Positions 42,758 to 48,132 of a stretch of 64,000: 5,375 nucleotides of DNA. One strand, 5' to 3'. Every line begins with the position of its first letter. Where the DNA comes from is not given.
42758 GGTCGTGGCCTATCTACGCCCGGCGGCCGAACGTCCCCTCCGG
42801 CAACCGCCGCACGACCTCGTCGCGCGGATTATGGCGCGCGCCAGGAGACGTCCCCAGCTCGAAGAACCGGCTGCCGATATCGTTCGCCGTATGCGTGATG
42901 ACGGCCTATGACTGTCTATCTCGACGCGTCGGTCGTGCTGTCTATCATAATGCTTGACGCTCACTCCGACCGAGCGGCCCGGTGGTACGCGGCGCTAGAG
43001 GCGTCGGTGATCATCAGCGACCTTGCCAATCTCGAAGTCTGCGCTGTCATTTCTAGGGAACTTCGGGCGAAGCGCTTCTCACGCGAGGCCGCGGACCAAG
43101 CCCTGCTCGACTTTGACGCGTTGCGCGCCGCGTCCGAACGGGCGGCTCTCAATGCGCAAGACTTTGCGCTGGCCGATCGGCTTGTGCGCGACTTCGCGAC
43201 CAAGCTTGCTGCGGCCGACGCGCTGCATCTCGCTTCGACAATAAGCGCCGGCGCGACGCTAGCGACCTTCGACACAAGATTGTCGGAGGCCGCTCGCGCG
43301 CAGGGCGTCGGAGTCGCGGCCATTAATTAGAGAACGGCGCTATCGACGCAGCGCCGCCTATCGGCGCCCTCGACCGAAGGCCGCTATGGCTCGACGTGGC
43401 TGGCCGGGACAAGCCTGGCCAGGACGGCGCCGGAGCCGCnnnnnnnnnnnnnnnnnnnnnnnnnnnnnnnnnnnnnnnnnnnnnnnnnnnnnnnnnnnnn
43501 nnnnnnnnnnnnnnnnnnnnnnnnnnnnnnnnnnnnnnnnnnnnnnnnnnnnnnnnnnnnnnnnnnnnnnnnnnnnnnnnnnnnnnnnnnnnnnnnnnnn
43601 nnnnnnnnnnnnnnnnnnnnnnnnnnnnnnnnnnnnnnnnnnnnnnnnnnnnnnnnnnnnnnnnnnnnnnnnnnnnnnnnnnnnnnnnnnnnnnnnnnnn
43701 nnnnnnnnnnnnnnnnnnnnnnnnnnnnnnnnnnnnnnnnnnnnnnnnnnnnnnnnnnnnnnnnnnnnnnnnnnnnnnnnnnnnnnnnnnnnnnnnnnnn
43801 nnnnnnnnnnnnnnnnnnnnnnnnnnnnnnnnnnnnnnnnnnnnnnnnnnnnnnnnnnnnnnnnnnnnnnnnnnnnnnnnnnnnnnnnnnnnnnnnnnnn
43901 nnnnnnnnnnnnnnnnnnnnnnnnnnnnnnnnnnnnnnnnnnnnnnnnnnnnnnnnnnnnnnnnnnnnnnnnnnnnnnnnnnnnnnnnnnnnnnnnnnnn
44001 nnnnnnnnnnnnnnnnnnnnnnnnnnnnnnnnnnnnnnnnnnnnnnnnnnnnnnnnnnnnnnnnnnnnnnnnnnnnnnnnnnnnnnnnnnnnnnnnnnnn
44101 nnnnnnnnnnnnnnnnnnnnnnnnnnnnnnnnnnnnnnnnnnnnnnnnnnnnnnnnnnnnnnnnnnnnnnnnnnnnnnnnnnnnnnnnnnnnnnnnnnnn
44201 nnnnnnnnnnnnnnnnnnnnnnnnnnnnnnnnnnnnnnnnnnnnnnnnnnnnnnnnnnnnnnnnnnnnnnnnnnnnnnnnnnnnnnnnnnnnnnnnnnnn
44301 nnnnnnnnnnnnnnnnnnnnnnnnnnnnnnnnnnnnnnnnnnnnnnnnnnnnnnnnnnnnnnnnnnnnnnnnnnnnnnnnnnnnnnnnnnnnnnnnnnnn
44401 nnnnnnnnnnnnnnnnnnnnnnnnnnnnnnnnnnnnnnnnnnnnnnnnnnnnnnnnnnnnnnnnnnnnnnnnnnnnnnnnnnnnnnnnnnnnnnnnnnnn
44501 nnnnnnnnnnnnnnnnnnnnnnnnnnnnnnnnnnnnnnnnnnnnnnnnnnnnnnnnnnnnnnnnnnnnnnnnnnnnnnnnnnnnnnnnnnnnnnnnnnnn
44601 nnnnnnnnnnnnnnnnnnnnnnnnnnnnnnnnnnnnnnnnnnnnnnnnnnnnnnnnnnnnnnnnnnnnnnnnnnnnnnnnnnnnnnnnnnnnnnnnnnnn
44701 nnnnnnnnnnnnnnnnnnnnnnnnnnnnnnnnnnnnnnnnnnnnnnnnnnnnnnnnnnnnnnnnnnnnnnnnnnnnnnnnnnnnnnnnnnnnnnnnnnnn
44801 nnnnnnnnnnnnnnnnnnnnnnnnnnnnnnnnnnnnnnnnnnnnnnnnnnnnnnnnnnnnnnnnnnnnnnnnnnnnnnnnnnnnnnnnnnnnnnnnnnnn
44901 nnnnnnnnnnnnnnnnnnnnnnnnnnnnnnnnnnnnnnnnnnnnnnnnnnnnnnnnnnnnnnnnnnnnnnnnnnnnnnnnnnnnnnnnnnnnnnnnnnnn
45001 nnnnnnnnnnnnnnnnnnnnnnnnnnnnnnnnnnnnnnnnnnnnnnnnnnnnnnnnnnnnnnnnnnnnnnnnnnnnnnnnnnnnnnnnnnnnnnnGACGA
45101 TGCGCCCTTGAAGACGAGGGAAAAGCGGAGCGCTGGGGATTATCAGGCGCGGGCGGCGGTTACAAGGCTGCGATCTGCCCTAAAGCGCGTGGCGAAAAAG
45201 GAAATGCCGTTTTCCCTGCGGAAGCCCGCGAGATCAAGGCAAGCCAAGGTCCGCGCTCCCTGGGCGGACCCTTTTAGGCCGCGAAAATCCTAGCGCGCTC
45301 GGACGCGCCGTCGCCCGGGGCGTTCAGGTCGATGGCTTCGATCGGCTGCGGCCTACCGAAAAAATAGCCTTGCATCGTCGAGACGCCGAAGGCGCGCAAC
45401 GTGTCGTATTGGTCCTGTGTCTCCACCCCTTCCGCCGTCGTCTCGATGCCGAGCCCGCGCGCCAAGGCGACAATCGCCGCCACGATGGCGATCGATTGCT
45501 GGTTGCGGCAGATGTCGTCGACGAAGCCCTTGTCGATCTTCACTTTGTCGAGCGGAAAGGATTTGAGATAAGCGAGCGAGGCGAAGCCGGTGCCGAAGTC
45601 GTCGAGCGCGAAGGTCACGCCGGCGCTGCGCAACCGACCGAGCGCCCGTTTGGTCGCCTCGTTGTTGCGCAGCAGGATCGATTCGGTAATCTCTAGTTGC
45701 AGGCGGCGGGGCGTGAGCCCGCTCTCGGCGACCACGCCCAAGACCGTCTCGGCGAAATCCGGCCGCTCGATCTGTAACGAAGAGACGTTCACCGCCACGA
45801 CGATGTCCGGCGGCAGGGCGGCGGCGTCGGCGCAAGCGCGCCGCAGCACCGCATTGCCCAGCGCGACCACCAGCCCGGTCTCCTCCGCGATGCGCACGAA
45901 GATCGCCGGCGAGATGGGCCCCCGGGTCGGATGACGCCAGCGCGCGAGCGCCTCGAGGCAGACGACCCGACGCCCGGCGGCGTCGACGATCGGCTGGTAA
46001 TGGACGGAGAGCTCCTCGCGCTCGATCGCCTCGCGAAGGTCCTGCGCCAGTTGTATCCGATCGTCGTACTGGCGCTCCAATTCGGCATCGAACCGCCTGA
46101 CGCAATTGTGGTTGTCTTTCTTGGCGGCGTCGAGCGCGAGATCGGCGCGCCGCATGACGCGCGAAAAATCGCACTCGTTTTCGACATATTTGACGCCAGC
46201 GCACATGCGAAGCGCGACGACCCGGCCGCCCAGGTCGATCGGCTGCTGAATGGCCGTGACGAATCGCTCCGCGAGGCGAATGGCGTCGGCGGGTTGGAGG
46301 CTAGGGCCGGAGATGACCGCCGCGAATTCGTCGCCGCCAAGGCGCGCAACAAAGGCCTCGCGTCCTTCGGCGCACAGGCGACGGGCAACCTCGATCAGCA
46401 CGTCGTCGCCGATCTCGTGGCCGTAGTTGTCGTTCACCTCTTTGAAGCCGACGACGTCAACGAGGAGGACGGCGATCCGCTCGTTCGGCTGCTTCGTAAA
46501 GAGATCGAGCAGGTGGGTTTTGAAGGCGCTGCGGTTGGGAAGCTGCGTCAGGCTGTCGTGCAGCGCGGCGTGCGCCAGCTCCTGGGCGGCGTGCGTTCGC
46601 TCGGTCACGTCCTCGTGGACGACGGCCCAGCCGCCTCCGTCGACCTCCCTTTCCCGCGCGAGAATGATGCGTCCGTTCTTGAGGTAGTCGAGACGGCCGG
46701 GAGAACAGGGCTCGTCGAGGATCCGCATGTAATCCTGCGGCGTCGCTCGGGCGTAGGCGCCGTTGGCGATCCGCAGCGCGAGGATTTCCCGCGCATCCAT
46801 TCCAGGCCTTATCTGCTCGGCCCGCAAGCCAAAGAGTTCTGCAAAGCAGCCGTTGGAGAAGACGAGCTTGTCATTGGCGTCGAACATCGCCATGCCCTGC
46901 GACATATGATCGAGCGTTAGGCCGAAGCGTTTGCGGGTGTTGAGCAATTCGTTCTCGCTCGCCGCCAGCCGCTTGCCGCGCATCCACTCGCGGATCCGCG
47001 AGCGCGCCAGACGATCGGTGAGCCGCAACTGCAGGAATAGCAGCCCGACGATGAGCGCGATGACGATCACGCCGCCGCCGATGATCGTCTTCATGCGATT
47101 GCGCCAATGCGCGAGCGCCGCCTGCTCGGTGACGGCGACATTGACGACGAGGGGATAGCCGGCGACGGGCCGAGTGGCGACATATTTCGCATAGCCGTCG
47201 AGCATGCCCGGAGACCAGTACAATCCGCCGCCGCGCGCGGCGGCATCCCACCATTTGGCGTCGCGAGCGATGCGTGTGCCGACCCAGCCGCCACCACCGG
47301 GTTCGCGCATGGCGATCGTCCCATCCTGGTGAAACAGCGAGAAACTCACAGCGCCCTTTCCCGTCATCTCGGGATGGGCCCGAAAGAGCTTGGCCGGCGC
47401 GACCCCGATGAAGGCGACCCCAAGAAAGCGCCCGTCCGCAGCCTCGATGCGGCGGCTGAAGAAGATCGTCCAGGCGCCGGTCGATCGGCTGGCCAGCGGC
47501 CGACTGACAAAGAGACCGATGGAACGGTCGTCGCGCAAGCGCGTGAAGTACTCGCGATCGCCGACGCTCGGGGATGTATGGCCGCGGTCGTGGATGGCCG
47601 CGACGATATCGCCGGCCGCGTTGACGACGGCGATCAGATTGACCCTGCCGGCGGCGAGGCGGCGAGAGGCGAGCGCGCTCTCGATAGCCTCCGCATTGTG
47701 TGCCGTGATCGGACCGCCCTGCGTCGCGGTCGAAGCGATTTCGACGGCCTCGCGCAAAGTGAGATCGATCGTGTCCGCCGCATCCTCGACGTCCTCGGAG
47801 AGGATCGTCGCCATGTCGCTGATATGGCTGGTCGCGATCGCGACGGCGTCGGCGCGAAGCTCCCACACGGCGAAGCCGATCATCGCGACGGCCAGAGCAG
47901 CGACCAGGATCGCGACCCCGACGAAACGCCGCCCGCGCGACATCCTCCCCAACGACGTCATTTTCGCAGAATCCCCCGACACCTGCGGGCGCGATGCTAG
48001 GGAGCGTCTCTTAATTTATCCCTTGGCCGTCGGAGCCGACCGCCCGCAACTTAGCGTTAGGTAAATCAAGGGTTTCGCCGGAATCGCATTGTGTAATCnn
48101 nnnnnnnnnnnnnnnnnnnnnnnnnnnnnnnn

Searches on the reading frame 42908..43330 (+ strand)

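Call 74: search_protein_families(library=pfam, proteins=[window:42908-43330:+], max_evalue=0.001)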
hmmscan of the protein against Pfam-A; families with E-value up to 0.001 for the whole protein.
window:42908-43330:+ (140 aa): 1 family
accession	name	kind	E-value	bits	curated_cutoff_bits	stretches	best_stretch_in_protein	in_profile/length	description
PF01850.27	PIN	-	2.6e-13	51.1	23.6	1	3-130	1-119/120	PIN domain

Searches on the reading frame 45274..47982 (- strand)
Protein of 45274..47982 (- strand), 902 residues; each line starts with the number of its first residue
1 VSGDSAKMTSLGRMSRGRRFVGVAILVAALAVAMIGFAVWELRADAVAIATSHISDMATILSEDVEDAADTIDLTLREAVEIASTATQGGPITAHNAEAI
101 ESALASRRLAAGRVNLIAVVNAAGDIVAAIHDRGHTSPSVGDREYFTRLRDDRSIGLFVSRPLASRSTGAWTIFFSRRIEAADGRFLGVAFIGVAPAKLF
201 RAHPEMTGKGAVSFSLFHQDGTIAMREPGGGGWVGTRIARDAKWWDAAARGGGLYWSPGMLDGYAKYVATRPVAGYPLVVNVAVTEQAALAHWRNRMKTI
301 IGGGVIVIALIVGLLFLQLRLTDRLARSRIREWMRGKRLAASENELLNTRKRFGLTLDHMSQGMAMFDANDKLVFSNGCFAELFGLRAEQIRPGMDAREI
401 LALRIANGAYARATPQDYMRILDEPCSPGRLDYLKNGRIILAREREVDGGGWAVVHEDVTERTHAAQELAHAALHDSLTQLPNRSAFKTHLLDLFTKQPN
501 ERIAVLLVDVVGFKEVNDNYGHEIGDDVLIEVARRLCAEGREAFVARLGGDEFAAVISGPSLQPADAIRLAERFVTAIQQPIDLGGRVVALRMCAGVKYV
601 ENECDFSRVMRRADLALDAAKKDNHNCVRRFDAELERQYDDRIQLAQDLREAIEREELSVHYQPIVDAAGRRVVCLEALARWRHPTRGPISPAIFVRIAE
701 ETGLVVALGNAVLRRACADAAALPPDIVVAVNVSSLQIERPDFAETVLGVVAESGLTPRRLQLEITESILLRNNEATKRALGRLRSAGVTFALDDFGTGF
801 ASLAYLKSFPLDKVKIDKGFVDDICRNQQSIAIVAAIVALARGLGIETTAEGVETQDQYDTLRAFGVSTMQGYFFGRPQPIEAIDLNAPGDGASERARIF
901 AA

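Call 74: search_protein_families(library=pfam, proteins=[window:45274-47982:-], max_evalue=0.001)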
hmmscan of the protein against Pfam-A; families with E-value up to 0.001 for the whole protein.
window:45274-47982:- (902 aa): 6 families
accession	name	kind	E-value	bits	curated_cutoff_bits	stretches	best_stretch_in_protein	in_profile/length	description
PF00563.25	EAL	-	5.1e-72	242.5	31.3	1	647-878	2-236/236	EAL domain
PF00990.26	GGDEF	-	7.2e-34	117.3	23.8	1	473-626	1-160/161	Diguanylate cyclase, GGDEF domain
PF12860.13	PAS_7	-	1.1e-20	74.3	27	1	357-466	1-114/115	PAS fold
PF02743.24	dCache_1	-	1.1e-06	28.8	45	1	62-194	12-150/240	Cache domain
PF22588.2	dCache_1_like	-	3.7e-05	24.3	27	1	212-281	17-87/89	Histidine kinase sensor domain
PF13188.13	PAS_8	-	0.00073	19.8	21.8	0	357-396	7-42/65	PAS domain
